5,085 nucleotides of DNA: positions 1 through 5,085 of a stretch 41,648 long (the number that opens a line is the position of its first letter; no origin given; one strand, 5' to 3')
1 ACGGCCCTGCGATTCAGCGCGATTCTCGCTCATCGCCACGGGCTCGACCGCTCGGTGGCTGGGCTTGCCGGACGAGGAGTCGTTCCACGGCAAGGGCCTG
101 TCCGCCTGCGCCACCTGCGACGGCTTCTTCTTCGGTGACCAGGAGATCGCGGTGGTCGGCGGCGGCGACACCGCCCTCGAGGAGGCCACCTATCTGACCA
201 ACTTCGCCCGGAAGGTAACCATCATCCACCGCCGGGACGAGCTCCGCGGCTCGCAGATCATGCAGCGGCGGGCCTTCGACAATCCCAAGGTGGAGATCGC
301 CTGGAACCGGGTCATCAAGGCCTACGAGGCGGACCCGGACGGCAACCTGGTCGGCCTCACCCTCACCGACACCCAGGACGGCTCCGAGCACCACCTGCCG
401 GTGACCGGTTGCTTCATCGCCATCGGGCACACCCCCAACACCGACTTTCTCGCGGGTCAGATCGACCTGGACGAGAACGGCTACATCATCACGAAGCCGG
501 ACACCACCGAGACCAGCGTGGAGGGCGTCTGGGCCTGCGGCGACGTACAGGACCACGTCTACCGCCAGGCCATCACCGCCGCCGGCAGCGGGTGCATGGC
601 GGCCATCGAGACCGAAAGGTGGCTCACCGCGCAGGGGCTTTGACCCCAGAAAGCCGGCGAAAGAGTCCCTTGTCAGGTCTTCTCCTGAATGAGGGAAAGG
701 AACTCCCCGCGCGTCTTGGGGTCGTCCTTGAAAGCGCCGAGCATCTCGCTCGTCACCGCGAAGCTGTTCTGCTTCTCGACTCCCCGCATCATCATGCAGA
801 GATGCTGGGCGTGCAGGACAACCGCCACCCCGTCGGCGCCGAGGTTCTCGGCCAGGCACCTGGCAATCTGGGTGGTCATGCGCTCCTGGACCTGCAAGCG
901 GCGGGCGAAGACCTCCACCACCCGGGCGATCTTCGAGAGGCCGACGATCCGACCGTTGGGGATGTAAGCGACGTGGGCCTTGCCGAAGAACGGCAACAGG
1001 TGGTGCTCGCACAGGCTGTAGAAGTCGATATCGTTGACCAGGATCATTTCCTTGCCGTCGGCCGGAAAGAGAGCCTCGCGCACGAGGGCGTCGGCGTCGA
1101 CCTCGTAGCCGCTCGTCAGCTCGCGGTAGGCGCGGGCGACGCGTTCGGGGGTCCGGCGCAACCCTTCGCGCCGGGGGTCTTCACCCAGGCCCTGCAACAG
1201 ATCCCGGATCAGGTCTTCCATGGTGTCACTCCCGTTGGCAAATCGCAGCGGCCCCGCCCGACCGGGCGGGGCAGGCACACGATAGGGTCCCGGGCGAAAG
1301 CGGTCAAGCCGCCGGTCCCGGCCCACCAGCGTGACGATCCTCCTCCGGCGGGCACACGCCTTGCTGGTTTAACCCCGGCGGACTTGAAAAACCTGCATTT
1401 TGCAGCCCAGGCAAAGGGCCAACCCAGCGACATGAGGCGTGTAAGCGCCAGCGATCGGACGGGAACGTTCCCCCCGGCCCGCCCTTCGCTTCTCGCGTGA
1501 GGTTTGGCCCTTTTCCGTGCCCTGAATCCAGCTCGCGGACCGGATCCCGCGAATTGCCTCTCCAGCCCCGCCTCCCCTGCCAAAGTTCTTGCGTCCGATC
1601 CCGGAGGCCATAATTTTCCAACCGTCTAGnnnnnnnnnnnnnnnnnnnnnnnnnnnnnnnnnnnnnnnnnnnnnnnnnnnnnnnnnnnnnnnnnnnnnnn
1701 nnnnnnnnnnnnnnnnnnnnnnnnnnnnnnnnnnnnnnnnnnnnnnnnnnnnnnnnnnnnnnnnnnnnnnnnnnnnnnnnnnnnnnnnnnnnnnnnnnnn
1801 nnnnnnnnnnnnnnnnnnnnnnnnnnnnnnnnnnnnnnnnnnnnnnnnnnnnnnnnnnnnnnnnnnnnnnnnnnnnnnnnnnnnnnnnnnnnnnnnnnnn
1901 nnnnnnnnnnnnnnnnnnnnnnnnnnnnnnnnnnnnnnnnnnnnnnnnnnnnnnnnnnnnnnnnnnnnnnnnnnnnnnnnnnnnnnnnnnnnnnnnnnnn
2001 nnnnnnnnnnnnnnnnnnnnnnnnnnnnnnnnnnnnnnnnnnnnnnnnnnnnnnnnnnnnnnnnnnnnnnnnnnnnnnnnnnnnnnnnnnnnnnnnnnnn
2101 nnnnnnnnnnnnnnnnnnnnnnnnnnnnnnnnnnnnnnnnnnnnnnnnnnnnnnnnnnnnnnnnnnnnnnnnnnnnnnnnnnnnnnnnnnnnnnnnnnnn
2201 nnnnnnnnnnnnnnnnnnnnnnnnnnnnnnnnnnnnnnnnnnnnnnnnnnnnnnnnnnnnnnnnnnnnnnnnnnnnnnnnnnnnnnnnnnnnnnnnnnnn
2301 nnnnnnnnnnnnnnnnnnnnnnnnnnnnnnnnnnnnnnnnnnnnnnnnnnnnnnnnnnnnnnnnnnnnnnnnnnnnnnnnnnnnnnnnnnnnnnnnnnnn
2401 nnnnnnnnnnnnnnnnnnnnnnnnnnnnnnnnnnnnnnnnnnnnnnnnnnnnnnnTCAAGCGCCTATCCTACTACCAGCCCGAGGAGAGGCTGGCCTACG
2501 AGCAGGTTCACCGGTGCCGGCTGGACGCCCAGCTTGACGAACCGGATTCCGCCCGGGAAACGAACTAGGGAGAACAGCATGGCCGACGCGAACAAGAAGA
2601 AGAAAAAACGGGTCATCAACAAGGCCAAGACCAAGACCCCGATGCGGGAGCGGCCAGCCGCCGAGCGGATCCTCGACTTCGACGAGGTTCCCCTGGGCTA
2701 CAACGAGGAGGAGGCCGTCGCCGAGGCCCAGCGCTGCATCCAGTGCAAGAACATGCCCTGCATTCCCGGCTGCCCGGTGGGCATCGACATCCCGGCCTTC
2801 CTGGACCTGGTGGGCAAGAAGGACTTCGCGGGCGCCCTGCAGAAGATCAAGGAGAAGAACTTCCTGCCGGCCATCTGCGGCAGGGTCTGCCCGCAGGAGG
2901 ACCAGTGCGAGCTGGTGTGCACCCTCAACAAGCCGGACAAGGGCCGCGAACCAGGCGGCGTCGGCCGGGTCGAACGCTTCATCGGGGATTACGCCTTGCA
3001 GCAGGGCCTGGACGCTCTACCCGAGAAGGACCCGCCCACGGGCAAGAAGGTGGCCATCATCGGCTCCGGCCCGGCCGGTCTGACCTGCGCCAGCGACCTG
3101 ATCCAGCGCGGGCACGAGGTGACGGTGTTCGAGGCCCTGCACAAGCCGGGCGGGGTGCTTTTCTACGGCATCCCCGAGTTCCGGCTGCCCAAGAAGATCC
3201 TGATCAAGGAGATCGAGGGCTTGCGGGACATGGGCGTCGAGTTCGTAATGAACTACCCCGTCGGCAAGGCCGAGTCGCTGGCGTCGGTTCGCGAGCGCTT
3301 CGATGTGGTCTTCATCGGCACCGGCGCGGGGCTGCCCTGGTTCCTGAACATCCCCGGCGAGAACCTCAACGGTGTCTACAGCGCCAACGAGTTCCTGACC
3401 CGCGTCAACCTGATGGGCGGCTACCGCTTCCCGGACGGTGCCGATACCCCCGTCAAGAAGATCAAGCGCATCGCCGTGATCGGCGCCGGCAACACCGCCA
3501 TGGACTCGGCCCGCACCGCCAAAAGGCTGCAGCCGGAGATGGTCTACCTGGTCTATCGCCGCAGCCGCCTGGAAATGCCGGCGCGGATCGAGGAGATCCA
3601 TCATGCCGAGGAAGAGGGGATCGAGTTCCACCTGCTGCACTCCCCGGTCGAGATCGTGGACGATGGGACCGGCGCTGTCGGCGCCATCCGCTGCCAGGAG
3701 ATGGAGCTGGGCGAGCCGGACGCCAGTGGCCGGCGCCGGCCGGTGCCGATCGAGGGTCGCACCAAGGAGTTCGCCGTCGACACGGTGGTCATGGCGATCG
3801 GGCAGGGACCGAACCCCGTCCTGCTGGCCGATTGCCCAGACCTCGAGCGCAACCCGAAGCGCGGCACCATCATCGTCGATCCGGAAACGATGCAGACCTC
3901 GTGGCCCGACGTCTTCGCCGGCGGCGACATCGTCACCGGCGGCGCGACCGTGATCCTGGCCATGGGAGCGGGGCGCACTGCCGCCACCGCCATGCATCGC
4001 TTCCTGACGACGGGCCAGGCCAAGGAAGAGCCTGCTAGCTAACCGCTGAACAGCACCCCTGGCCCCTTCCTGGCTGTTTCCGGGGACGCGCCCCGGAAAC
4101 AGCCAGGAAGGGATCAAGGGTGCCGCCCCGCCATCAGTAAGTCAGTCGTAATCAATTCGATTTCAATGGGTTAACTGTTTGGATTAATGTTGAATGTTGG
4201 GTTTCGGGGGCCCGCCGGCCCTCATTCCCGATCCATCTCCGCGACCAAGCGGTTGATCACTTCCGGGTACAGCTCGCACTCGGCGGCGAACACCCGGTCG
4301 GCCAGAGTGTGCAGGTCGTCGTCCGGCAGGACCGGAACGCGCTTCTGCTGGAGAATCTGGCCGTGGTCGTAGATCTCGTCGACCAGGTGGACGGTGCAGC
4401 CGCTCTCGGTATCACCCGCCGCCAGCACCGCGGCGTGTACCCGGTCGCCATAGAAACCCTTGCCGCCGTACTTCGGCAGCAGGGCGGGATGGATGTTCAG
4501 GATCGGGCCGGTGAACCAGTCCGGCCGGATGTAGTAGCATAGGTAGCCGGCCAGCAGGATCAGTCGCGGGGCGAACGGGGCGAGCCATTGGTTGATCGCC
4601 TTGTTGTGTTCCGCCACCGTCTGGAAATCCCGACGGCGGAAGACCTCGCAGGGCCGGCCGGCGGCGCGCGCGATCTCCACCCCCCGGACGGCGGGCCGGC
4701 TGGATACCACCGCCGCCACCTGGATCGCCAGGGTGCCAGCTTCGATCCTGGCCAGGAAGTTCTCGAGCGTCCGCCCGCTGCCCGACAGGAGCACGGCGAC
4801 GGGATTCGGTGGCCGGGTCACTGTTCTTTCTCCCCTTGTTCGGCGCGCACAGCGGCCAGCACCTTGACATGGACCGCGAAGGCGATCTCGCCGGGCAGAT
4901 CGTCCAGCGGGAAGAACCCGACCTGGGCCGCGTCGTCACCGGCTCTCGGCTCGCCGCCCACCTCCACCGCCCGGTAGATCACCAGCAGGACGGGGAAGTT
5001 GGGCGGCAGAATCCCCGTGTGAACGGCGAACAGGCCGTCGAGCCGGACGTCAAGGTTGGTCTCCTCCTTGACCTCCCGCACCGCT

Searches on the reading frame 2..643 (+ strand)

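Call 64: search_protein_families(library=pfam, proteins=[window:2-643:+], max_evalue=0.001)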
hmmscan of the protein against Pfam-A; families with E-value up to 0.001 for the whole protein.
window:2-643:+ (213 aa): 3 families
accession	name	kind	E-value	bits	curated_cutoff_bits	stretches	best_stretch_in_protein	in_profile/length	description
PF07992.20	Pyr_redox_2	-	3.2e-36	125.7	26.1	1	10-197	104-291/291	Pyridine nucleotide-disulphide oxidoreductase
PF00070.33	Pyr_redox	-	2.9e-17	63.4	22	1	49-123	2-81/82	Pyridine nucleotide-disulphide oxidoreductase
PF13738.12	Pyr_redox_3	-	2.3e-11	43.9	30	1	7-180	126-305/305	Pyridine nucleotide-disulphide oxidoreductase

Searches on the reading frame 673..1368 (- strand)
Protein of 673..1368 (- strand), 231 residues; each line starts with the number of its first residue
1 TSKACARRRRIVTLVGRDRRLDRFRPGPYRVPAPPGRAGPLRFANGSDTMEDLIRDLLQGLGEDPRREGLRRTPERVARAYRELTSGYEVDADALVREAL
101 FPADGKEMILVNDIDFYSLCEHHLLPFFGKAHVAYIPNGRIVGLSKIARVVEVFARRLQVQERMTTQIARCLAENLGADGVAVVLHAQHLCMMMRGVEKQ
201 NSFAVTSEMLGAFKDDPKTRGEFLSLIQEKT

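Call 63: search_protein_families(library=pfam, proteins=[window:673-1368:-], max_evalue=0.001)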
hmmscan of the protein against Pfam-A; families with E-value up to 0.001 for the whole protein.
window:673-1368:- (231 aa): 1 family
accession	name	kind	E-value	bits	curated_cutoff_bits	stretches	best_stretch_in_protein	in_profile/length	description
PF01227.27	GTP_cyclohydroI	-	6.3e-76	254.2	27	1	51-227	2-178/179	GTP cyclohydrolase I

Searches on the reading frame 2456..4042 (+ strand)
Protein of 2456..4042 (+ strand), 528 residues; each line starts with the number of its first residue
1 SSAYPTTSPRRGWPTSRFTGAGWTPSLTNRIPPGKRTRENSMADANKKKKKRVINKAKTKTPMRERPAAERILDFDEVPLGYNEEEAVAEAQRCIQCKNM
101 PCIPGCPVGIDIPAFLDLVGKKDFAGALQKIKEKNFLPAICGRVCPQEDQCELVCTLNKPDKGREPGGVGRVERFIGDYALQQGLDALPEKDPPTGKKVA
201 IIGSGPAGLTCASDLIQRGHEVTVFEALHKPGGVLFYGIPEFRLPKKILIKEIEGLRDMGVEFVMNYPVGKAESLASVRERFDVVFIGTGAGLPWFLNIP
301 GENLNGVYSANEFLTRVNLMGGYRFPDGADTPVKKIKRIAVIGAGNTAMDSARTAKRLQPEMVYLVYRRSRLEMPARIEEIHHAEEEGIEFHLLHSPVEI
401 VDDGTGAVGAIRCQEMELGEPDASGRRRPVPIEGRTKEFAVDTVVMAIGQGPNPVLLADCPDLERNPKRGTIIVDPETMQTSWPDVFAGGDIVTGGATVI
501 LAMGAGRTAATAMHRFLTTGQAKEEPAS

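Call 63: search_protein_families(library=pfam, proteins=[window:2456-4042:+], max_evalue=0.001)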
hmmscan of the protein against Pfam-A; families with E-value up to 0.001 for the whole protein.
window:2456-4042:+ (528 aa): 11 families
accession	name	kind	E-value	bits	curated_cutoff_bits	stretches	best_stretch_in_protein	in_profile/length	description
PF14691.11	Fer4_20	-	1.2e-37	128.6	25.8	1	73-184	3-112/113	Dihydroprymidine dehydrogenase domain II, 4Fe-4S cluster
PF07992.20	Pyr_redox_2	-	3.9e-35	122.1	26.1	1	197-506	1-291/291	Pyridine nucleotide-disulphide oxidoreductase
PF00070.33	Pyr_redox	-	5.7e-16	59.2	22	2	338-412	1-78/82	Pyridine nucleotide-disulphide oxidoreductase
PF13738.12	Pyr_redox_3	-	5.8e-09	36.1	30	0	336-490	164-305/305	Pyridine nucleotide-disulphide oxidoreductase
PF13450.12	NAD_binding_8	-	7.4e-09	36.2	21.9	1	201-234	1-34/68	NAD(P)-binding Rossmann-like domain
PF01266.30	DAO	-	9.8e-08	32.3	27.9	1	198-232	1-35/353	FAD dependent oxidoreductase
PF03486.20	HI0933_like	-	2.8e-06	27.4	50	1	198-232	2-36/244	HI0933-like protein Rossmann domain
PF00890.30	FAD_binding_2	-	4.1e-05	23.4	20.4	1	199-233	2-36/414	FAD binding domain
PF01593.30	Amino_oxidase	-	5.2e-05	23.1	19.8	1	207-233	2-28/443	Flavin containing amine oxidoreductase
PF01946.23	Thi4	-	0.00032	20.5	26.2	0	198-242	19-64/235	Thi4 family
PF03807.23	F420_oxidored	-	0.00049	21.1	21.6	0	198-224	1-28/94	NADP oxidoreductase coenzyme F420-dependent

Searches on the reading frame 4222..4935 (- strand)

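Call 63: search_protein_families(library=pfam, proteins=[window:4222-4935:-], max_evalue=0.001)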
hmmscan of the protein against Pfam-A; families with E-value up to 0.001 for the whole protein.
window:4222-4935:- (237 aa): 1 family
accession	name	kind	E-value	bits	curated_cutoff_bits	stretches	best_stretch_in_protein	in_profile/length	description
PF00551.24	Formyl_trans_N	-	8.9e-39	133.5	26.1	1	46-227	3-181/181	Formyl transferase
